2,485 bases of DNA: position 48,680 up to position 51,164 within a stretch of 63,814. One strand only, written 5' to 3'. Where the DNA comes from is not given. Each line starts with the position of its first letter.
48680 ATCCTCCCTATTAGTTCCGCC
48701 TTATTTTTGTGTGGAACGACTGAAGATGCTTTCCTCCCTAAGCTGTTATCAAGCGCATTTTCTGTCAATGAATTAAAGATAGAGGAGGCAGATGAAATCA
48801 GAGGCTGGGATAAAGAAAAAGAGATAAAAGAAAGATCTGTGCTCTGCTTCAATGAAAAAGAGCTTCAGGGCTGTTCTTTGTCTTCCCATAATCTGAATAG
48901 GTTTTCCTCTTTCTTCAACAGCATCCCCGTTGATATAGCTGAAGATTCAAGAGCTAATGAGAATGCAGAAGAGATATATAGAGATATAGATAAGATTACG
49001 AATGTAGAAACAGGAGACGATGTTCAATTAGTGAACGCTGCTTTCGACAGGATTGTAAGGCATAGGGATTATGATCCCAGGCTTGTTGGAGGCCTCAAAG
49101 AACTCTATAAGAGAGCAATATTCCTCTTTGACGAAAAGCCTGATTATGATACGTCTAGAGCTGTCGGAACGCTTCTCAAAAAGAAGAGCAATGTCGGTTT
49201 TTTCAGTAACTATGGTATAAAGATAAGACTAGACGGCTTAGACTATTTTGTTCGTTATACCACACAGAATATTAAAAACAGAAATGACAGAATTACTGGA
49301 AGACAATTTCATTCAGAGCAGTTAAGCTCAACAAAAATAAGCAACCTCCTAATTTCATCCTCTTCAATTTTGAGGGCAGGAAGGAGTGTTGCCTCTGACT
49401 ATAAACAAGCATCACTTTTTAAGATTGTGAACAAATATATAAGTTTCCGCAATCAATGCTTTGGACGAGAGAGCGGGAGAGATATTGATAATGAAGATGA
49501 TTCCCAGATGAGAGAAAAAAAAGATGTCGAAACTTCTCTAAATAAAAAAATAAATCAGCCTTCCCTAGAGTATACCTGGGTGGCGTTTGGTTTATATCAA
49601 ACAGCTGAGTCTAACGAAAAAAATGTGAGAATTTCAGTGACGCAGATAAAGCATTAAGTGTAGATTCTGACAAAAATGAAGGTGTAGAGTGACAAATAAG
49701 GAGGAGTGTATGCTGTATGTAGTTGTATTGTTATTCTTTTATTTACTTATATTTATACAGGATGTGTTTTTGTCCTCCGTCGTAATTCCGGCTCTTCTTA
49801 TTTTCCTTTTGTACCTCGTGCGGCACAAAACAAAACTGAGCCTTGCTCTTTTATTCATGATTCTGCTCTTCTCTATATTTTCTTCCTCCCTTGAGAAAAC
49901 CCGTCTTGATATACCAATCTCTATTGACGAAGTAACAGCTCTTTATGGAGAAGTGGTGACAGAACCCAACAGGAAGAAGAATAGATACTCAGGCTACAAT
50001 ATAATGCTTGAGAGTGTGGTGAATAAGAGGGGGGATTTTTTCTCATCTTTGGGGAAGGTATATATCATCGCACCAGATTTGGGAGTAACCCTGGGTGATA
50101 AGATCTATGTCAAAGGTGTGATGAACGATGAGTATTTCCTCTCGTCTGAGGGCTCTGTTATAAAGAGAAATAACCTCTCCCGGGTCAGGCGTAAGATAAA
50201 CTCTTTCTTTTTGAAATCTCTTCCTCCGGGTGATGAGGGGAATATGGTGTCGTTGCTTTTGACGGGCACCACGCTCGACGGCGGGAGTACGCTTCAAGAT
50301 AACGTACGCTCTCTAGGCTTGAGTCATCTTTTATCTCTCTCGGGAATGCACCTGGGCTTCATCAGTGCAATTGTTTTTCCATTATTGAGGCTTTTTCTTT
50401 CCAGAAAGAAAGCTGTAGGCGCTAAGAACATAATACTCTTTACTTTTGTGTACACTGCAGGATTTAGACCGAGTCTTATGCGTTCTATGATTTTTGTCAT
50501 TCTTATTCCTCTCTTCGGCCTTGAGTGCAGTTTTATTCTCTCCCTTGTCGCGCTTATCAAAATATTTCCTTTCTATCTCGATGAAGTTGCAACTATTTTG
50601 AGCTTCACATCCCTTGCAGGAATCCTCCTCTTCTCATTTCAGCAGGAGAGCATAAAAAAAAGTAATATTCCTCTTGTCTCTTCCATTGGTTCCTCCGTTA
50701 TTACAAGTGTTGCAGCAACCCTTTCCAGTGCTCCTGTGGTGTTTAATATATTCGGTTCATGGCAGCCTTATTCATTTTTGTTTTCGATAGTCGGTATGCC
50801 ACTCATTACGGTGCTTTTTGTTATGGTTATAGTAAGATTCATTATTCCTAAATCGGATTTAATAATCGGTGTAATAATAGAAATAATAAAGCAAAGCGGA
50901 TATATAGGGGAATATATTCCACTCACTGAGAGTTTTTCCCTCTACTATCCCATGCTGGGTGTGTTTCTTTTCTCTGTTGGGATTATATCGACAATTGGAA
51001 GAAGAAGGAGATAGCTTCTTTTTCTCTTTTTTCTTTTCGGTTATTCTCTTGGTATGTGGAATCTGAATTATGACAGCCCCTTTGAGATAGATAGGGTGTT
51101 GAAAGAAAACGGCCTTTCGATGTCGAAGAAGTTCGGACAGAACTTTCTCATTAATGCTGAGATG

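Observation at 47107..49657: A/T-rich two-gene cassette encoding a stand-alone double nuclease-like protein plus an unknown coupled partner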

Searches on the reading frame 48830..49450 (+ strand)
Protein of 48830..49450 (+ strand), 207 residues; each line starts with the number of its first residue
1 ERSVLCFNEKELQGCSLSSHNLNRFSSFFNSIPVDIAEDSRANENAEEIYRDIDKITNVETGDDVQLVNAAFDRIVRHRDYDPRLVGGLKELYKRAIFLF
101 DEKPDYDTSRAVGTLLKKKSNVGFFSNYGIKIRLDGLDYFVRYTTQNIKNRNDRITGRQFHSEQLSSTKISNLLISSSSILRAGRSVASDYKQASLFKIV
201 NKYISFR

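Call 108: search_dna_similar(query=window:48830-49450:+, collection=phages, mode=protein, max_evalue=0.001, max_rows=15)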
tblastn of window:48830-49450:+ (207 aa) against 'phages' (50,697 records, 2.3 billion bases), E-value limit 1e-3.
No match.

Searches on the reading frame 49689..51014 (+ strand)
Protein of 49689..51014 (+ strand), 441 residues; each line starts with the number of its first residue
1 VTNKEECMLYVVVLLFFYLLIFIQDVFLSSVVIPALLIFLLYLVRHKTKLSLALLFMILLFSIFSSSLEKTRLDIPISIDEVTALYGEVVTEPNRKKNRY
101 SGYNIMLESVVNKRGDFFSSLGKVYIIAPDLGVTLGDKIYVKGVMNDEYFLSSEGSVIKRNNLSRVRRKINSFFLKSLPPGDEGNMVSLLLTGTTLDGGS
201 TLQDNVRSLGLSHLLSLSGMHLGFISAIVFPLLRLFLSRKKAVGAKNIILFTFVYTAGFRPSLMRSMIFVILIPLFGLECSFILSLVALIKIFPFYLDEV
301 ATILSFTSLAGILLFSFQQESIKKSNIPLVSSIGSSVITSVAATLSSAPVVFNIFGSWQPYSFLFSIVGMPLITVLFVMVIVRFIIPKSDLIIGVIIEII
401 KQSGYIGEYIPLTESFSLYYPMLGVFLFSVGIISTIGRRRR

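Call 3: search_protein_families(library=pfam, proteins=[window:49689-51014:+], max_evalue=1)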
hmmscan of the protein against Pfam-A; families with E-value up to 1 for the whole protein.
window:49689-51014:+ (441 aa): 4 families
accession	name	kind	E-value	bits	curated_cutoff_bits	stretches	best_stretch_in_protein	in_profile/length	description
PF03772.21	Competence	-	2.1e-23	83.5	23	1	197-382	8-202/270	Competence protein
PF13567.11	DUF4131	-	6.3e-06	26.4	31.6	1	29-144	11-129/165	Domain of unknown function (DUF4131)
PF01339.22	CheB_methylest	-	0.16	12.1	24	1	122-203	66-129/174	CheB methylesterase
PF14362.11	DUF4407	-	0.49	10.1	31.3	0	331-386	15-66/297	Domain of unknown function (DUF4407)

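Call 37: find_related_loci(query=window:49689-51014:+, collection=genome_contigs, flank=10000)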
Query window:49689-51014:+ (441 aa) in genome_contigs; peptide patterns used: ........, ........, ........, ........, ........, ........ (x = any residue, [..] = any of these).
123 stretches matched a pattern, but none encodes a relative of the query by tblastn (E <= 1e-3).

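Call 40: find_related_loci(query=A2, collection=genome_contigs, flank=10000)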
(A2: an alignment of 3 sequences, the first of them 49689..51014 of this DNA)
Query A2 (441 aa) in genome_contigs; peptide patterns used: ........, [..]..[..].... (x = any residue, [..] = any of these).
39 stretches matched a pattern; 17 encode a relative of the query (tblastn E <= 1e-3); 17 distinct loci.
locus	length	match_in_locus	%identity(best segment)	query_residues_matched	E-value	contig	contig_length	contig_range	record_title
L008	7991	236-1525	59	8-437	8e-167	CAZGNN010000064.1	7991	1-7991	MAG TPA_asm: uncultured Spirochaetaceae bacterium isolate binchicken_co354_79 genome assembly, contig: NODE_10753_length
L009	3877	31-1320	62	7-440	1e-168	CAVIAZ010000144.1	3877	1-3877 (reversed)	bacterium isolate H07677-L1_cleanbin_000026 genome assembly, contig: Spades_H07677-L1_contig_15193, whole genome shotgun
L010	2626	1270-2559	60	8-437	7e-167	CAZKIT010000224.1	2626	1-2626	MAG TPA_asm: uncultured Spirochaetaceae bacterium isolate binchicken_co323_183 genome assembly, contig: NODE_45562_lengt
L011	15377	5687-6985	57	6-437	2e-151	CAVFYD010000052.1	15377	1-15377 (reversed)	Sphaerochaetaceae bacterium isolate H07626-L1_cleanbin_000026 genome assembly, contig: Spades_H07626-L1_contig_2108, who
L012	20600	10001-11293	60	4-440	2e-147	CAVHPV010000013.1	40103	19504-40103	Faecalibacterium sp. CAG:74 isolate H07682-L1_cleanbin_000058 genome assembly, contig: Spades_H07682-L1_contig_649, whol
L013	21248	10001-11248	58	7-422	8e-143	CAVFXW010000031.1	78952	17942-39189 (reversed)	Clostridium sp. CAG:452 isolate H07606-L1_cleanbin_000030 genome assembly, contig: Spades_H07606-L1_contig_140, whole ge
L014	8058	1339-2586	58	7-426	3e-120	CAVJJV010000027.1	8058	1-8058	Comamonas kerstersii isolate H07653-L1_cleanbin_000058 genome assembly, contig: Spades_H07653-L1_contig_5440, whole geno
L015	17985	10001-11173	46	5-391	1e-108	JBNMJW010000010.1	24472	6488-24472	MAG: Candidatus Ornithospirochaeta sp. isolate CM_BacOrn1822.59 k141_353712_length_24472_cov_10.9910, whole genome shotg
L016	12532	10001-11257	44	5-419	2e-96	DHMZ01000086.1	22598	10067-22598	MAG TPA_asm: Spirochaetales bacterium UBA4629 UBA4629_contig_10375, whole genome shotgun sequence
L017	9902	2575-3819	35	4-425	1e-57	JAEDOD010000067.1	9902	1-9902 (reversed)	MAG: Sphaerochaetaceae bacterium isolate MAG309 NODE_7300_length_9902_cov_15.239261, whole genome shotgun sequence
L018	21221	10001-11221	25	7-391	5e-14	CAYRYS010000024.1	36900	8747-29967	MAG TPA_asm: uncultured Spirochaetales bacterium isolate SRP252850_co1_379 genome assembly, contig: NODE_1786_length_369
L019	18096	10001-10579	30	140-321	8e-12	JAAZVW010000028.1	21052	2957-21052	MAG: Proteobacteria bacterium isolate KhW_metabat.34 KhW_C406, whole genome shotgun sequence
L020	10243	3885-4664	26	125-392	3e-10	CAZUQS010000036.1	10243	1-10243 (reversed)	MAG TPA_asm: uncultured Candidatus Izemoplasmatales bacterium isolate binchicken_co181_15 genome assembly, contig: NODE_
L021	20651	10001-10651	25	137-327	2e-9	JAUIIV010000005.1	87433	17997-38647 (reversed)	MAG: Gammaproteobacteria bacterium isolate Co_bin.276 NODE_2408_length_87433_cov_2.071015, whole genome shotgun sequence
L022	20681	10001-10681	29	137-346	2e-9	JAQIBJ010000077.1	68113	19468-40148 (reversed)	MAG: Tenericutes bacterium isolate GH50 k119_502958, whole genome shotgun sequence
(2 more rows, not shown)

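Call 45: search_protein_families(library=pfam, proteins=[L012:8141-9673:+, L012:6363-8018:-], max_evalue=1)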
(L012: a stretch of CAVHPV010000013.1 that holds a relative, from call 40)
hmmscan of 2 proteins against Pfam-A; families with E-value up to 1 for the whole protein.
L012:8141-9673:+ (510 aa): 4 families
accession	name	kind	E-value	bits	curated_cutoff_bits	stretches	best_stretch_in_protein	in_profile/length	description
PF14043.11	WVELL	-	0.00029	21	27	1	235-291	7-62/74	WVELL protein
PF18809.6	PBECR1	-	0.067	14.1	27.6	1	126-198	21-98/104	phage-Barnase-EndoU-ColicinE5/D-RelE like nuclease1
PF14112.11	DUF4284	-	0.11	13.7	27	1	421-473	37-89/121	Immunity protein 22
PF25792.1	BREX_BrxC_helical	-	0.32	11.8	27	0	248-309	15-72/123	BREX ATP-binding protein BrxC alpha helical domain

L012:6363-8018:- (551 aa): 3 families
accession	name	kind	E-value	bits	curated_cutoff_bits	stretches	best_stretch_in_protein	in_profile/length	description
PF00795.27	CN_hydrolase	-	1.3e-20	74.2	23.2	1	239-488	12-245/256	Carbon-nitrogen hydrolase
PF20154.4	LNT_N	-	3.6e-16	60.2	27.1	1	20-171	1-155/159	Apolipoprotein N-acyltransferase N-terminal domain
PF13800.11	Sigma_reg_N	-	0.48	11.2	26.3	1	186-228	10-53/91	Sigma factor regulator N-terminal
